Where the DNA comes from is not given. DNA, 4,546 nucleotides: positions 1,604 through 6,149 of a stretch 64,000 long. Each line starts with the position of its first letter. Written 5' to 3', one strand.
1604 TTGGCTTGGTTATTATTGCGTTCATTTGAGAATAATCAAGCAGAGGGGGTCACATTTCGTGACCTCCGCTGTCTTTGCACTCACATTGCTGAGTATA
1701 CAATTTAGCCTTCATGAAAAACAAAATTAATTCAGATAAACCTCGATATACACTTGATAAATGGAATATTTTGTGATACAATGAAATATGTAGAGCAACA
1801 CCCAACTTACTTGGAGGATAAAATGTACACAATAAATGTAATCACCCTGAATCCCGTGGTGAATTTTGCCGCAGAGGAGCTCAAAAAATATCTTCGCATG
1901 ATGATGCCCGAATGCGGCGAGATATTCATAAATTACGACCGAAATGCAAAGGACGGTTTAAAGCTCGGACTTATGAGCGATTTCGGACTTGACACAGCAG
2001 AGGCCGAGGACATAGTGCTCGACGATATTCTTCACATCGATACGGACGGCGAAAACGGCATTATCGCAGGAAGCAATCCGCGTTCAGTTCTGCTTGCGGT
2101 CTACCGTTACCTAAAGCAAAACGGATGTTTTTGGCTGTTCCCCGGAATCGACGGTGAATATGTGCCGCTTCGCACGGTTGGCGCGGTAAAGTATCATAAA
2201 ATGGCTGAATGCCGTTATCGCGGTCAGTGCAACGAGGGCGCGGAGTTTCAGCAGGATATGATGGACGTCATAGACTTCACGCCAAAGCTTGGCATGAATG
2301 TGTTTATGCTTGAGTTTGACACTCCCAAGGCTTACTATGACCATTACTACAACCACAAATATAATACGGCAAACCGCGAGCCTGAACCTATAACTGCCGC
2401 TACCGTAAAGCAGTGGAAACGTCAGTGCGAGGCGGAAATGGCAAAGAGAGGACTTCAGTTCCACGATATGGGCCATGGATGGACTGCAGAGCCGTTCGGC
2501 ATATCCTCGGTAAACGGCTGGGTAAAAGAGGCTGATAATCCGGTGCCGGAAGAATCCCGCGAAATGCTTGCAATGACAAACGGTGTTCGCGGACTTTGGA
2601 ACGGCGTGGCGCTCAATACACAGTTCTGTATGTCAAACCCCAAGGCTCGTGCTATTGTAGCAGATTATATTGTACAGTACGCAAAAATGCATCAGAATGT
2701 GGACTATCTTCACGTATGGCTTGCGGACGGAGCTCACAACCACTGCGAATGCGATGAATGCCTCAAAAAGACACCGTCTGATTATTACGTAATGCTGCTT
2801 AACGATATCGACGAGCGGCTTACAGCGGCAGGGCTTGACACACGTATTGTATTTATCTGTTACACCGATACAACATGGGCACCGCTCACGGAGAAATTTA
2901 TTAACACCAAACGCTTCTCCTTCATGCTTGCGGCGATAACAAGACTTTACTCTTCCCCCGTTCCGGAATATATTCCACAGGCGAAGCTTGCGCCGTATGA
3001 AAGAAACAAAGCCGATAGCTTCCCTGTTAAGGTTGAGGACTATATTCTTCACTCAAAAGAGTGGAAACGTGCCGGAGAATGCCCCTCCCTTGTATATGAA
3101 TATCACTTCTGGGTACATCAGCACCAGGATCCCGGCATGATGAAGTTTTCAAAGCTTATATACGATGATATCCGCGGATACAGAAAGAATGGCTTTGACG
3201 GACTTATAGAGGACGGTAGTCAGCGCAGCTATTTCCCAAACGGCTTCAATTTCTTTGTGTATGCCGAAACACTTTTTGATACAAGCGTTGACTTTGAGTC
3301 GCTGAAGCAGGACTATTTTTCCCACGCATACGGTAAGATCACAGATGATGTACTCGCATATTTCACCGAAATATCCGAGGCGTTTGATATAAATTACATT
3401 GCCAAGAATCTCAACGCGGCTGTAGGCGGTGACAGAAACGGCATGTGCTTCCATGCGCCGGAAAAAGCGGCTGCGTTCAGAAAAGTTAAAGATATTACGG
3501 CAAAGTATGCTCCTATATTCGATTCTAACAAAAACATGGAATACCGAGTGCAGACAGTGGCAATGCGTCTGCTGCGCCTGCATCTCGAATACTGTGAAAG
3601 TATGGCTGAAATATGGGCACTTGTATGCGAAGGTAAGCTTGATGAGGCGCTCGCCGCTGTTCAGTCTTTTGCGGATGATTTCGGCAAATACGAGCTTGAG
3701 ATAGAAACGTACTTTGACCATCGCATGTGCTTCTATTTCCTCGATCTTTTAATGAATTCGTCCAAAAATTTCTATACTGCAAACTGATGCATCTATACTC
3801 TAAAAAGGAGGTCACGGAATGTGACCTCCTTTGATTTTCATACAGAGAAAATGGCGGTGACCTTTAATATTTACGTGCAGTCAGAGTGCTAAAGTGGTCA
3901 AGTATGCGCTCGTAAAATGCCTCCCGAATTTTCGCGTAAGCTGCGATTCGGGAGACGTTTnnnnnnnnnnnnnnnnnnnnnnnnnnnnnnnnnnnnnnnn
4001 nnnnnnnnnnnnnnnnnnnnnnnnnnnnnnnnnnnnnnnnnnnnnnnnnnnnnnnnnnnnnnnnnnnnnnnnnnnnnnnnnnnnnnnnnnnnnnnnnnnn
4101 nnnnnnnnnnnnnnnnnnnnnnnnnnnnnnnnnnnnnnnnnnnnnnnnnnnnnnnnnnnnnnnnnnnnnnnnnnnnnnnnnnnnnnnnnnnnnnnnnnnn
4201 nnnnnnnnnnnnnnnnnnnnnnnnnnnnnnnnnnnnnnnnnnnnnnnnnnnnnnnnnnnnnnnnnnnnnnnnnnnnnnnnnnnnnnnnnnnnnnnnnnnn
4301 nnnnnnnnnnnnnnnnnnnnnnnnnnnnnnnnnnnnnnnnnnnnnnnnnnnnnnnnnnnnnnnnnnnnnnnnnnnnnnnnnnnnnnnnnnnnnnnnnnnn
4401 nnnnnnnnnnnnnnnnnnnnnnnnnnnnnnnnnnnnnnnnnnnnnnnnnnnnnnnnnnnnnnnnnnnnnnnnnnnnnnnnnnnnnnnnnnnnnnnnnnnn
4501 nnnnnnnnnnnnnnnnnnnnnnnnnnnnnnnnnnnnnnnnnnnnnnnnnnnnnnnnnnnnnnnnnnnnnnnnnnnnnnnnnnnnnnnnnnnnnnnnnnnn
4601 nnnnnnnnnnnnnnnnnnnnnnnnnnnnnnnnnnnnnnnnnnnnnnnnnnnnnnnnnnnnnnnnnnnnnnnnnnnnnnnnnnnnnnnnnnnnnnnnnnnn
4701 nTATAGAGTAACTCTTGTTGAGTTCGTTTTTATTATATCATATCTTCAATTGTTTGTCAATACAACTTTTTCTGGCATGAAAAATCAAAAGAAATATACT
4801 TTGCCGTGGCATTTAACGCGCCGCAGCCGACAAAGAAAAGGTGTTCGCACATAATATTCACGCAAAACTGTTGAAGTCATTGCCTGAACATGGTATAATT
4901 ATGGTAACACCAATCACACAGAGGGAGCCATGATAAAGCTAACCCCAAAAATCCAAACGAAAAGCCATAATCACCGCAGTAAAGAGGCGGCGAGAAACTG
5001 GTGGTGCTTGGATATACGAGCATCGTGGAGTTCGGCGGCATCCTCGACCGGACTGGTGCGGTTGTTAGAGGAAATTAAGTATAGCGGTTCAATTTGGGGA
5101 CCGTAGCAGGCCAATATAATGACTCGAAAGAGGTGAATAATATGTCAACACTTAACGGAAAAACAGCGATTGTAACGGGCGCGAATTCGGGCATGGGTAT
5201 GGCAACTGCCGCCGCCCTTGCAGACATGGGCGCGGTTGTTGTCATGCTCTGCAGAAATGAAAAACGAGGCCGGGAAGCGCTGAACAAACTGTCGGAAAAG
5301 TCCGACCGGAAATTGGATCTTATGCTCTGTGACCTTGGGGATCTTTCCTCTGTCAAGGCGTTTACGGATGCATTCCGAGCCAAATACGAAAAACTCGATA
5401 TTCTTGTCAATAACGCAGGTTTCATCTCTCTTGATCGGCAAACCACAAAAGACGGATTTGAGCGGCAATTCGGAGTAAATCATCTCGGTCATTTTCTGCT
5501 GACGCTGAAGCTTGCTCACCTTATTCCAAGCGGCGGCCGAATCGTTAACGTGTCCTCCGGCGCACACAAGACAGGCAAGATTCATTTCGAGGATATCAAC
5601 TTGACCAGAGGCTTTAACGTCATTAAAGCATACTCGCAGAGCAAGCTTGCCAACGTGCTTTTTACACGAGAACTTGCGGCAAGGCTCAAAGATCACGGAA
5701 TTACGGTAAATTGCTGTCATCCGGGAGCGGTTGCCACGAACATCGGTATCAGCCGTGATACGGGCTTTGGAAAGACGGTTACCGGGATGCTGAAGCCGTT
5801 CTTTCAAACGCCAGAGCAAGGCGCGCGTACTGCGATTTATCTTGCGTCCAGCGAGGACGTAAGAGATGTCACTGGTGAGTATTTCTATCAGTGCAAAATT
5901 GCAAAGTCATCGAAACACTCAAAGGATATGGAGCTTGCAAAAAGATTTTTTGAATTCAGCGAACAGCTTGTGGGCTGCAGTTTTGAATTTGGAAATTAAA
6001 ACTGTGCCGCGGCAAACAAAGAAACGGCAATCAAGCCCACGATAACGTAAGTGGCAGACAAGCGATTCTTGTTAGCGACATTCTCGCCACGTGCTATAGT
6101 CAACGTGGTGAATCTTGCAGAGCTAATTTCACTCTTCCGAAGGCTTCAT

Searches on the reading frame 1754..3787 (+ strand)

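Call 82: search_protein_families(library=pfam, proteins=[window:1754-3787:+], max_evalue=0.001)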
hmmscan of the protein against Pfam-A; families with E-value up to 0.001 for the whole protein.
window:1754-3787:+ (677 aa): 1 family
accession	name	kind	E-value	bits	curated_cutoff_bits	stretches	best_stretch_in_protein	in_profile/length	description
PF16126.11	DUF4838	-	4.9e-14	52.6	26.6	1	240-536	52-323/325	Domain of unknown function (DUF4838)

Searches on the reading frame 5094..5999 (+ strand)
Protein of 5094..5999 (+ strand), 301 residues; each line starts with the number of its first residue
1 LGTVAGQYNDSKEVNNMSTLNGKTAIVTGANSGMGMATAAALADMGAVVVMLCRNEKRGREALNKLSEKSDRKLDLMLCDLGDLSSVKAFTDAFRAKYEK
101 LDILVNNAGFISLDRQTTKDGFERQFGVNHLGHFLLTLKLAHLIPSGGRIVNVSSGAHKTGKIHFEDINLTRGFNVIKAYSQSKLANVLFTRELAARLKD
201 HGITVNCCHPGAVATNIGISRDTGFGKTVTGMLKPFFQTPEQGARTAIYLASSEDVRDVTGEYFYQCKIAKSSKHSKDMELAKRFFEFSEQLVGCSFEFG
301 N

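Call 82: search_protein_families(library=pfam, proteins=[window:5094-5999:+], max_evalue=0.001)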
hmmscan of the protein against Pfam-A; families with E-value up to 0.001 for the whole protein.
window:5094-5999:+ (301 aa): 4 families
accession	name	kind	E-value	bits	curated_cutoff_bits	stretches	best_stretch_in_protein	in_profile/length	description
PF00106.31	adh_short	-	2.2e-39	135.4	26.6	1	23-218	1-187/195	short chain dehydrogenase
PF13561.12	adh_short_C2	-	1.1e-33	117.3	27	1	29-265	1-230/236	Enoyl-(Acyl carrier protein) reductase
PF08659.16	KR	-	7.1e-07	29.8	22.6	1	24-113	2-94/180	KR domain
PF01370.27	Epimerase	-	0.00012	22.1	20.9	1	26-209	2-171/240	NAD dependent epimerase/dehydratase family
